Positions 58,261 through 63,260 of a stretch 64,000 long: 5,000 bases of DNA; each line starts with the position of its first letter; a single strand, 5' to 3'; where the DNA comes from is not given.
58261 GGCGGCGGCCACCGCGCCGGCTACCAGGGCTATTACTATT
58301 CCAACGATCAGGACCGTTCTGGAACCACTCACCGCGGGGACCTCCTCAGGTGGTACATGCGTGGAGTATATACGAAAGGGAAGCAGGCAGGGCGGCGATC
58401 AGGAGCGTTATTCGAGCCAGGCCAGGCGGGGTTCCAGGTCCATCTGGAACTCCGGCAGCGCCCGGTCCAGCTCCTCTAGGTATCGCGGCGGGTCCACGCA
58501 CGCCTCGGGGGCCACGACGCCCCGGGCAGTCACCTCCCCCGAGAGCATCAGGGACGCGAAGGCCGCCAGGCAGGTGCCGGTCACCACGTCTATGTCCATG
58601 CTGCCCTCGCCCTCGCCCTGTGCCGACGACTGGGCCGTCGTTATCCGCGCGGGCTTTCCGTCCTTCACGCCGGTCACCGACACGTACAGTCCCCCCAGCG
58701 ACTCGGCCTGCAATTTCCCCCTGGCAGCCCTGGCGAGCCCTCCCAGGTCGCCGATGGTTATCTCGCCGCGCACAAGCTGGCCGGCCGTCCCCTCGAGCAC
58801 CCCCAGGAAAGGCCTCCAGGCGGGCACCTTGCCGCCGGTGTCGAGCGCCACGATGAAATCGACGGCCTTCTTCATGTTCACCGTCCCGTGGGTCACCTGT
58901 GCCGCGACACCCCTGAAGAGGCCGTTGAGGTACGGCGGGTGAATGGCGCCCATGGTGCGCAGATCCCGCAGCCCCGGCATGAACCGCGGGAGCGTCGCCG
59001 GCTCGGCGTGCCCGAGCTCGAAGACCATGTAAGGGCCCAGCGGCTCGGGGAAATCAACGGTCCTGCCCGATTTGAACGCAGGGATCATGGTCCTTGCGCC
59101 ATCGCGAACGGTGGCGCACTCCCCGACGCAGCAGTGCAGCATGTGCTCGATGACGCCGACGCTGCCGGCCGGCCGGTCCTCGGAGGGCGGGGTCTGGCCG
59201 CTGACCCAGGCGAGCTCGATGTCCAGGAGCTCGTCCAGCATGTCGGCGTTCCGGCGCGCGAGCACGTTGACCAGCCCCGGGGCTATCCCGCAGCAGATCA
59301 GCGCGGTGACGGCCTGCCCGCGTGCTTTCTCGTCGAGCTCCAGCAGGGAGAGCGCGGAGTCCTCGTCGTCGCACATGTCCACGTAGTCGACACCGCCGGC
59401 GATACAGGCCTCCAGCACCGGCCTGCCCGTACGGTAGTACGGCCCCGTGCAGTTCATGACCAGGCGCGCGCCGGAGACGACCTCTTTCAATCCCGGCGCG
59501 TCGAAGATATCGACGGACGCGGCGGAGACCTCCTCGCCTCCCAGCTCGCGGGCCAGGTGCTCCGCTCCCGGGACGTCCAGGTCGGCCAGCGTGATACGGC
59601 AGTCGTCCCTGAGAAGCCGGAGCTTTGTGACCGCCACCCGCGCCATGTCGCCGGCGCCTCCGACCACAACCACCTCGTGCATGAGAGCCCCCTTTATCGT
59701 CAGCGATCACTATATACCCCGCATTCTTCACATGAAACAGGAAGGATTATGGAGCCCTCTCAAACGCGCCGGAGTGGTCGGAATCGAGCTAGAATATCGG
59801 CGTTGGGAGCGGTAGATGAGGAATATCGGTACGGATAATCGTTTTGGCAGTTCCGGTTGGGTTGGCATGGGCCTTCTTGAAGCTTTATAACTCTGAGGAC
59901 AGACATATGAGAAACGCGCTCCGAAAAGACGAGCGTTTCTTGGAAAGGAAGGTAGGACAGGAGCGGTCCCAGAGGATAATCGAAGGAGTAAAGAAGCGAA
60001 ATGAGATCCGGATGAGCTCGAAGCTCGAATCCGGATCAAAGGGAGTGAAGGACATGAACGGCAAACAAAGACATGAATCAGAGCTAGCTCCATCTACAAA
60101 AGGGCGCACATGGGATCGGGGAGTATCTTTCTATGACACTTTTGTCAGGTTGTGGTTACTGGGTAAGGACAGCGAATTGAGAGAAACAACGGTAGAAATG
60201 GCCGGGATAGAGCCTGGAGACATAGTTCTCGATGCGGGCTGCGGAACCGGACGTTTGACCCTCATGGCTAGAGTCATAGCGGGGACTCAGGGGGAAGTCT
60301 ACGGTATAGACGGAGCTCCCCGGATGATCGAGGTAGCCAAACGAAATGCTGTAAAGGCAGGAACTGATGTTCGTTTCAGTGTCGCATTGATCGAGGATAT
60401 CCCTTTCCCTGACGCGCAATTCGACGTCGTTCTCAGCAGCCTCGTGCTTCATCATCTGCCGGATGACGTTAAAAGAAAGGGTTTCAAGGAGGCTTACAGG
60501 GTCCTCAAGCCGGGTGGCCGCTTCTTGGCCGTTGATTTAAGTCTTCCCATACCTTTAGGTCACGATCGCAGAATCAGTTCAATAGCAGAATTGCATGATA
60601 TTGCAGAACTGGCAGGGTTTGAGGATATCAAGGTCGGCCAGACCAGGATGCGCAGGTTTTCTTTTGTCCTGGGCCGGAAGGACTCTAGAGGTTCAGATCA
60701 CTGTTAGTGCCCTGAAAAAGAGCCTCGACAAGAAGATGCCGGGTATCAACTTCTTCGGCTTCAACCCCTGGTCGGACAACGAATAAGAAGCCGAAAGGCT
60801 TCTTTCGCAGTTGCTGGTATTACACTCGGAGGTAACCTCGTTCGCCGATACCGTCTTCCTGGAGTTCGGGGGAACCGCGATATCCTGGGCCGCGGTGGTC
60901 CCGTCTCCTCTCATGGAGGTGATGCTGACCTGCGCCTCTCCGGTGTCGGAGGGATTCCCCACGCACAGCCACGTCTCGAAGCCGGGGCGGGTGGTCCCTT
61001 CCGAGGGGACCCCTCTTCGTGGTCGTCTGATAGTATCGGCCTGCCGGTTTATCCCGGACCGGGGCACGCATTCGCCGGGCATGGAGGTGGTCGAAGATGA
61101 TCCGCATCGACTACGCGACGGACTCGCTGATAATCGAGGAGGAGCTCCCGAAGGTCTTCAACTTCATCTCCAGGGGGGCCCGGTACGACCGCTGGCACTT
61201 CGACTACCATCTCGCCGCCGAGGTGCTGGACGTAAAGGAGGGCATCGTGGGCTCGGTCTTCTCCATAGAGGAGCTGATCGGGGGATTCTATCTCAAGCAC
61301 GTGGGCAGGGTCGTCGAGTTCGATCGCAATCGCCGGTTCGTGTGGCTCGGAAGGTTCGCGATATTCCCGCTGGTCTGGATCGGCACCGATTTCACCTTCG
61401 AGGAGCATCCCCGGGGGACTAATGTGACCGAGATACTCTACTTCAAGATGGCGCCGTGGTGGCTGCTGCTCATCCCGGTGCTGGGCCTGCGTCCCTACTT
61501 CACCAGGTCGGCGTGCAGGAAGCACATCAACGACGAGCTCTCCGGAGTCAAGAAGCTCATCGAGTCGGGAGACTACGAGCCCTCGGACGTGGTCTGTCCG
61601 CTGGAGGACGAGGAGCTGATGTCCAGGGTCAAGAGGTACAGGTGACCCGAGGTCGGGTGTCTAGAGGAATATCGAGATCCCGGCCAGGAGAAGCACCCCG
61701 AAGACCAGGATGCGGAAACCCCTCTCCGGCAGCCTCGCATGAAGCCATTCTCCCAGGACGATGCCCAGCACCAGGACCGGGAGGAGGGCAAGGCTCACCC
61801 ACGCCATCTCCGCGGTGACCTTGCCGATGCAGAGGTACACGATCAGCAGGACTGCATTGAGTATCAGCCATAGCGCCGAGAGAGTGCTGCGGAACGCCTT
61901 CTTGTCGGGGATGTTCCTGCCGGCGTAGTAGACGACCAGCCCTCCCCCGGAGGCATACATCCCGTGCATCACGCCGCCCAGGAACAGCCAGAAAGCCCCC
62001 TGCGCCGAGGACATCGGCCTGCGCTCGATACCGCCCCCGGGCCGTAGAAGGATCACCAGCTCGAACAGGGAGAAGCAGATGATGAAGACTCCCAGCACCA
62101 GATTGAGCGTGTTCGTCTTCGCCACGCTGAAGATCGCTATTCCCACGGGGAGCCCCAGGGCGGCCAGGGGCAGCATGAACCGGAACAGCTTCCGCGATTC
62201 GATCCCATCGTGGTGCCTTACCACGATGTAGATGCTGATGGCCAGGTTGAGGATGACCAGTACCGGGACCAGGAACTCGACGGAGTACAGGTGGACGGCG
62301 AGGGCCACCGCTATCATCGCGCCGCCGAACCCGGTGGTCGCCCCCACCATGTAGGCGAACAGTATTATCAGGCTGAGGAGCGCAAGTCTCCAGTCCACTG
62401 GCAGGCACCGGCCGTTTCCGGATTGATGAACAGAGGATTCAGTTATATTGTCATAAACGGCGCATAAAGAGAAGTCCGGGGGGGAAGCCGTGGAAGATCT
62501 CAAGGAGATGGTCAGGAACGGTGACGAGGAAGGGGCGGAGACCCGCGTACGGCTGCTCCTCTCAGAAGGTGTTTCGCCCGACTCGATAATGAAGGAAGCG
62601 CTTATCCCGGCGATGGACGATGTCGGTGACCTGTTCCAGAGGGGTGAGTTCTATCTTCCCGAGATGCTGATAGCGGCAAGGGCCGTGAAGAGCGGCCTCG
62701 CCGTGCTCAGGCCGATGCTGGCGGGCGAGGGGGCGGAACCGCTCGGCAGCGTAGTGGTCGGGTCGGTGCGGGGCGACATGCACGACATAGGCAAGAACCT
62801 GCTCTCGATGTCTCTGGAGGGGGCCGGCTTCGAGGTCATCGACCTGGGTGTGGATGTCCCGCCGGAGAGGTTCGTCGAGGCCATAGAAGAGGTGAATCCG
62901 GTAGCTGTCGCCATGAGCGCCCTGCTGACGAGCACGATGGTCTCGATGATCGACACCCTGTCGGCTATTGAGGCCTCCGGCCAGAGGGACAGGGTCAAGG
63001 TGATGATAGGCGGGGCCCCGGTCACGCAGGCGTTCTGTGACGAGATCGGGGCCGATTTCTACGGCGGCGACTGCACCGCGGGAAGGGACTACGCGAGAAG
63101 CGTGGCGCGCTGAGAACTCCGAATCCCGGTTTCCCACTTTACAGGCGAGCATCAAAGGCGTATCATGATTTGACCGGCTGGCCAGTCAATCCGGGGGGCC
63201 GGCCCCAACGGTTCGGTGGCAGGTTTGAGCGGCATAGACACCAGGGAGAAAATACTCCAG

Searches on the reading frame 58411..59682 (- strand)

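Call 67: search_protein_families(library=pfam, proteins=[window:58411-59682:-], max_evalue=0.001)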
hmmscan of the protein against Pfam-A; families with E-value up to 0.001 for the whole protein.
window:58411-59682:- (424 aa): 2 families
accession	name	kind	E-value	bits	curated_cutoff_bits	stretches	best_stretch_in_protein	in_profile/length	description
PF03435.24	Sacchrp_dh_NADP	-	6.7e-15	56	25.1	1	5-126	2-127/129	Saccharopine dehydrogenase NADP binding domain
PF16653.10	Sacchrp_dh_C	-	1.9e-06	28.7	31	1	338-406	192-261/265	Saccharopine dehydrogenase C-terminal domain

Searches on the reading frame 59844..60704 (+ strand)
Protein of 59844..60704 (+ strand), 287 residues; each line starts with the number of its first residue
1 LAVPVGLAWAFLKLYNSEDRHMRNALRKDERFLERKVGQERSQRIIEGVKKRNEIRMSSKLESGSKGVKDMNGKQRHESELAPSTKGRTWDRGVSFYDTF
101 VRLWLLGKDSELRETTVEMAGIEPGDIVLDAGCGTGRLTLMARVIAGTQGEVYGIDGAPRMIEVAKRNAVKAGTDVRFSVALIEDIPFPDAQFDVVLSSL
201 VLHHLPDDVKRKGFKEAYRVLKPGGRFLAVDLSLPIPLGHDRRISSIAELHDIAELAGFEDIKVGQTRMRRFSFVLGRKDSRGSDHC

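Call 67: search_protein_families(library=pfam, proteins=[window:59844-60704:+], max_evalue=0.001)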
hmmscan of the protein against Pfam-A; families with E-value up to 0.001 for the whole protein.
window:59844-60704:+ (287 aa): 11 families
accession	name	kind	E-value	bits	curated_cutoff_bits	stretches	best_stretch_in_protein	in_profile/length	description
PF13649.12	Methyltransf_25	-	1.3e-27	96.7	27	1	128-225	1-97/97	Methyltransferase domain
PF08241.18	Methyltransf_11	-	1.7e-26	93.1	21.2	1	129-228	1-94/95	Methyltransferase domain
PF13847.12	Methyltransf_31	-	1.1e-25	90.5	27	1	123-233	2-113/145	Methyltransferase domain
PF01209.24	Ubie_methyltran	-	2.4e-19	70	20.1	1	96-235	19-157/233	ubiE/COQ5 methyltransferase family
PF08242.18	Methyltransf_12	-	9.6e-17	62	30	1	129-227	1-98/98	Methyltransferase domain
PF13489.12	Methyltransf_23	-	1.5e-13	51.2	27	1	111-233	8-120/164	Methyltransferase domain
PF06325.19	PrmA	-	3.7e-08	33.7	22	1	122-226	159-255/296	Ribosomal protein L11 methyltransferase (PrmA)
PF02353.26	CMAS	-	3.3e-07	30.3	27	1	114-229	52-164/273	Mycolic acid cyclopropane synthetase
PF05175.20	MTS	-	2.8e-06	27.5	23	1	127-230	34-139/170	Methyltransferase small domain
PF01135.25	PCMT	-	6.3e-06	26.5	20.3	1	116-175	65-124/210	Protein-L-isoaspartate(D-aspartate) O-methyltransferase (PCMT)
PF01170.24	UPF0020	-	4.1e-05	23.8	22.3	1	117-198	21-127/197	RMKL-like, methyltransferase domain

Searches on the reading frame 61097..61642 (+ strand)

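Call 67: search_protein_families(library=pfam, proteins=[window:61097-61642:+], max_evalue=0.001)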
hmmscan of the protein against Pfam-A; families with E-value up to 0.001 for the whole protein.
window:61097-61642:+ (182 aa): 1 family
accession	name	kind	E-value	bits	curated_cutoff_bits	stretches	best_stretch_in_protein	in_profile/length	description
PF08327.17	AHSA1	-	5.5e-05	23.8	22.1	1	19-111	6-93/125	Activator of Hsp90 ATPase homolog 1-like protein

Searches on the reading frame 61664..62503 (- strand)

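Call 67: search_protein_families(library=pfam, proteins=[window:61664-62503:-], max_evalue=0.001)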
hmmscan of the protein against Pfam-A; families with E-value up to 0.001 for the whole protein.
window:61664-62503:- (280 aa): 1 family
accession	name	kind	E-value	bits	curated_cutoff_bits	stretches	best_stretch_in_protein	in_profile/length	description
PF01925.25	TauE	-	4.5e-25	89.1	32.6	1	45-277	3-236/237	Sulfite exporter TauE/SafE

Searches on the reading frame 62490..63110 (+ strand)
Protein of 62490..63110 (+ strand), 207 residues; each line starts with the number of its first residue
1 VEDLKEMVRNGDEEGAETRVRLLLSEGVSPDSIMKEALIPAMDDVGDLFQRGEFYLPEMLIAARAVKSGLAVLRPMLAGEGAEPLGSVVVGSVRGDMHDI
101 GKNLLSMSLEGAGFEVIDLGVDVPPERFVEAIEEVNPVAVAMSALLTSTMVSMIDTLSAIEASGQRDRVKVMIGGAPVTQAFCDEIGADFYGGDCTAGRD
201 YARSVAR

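Call 67: search_protein_families(library=pfam, proteins=[window:62490-63110:+], max_evalue=0.001)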
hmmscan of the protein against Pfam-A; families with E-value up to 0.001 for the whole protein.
window:62490-63110:+ (207 aa): 2 families
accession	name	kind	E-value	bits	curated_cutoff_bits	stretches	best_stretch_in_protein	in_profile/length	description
PF02310.24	B12-binding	-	1.2e-26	93.3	32.1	1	87-190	2-107/121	B12 binding domain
PF02607.22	B12-binding_2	-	2e-20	73.2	23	1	2-73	3-73/74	B12 binding domain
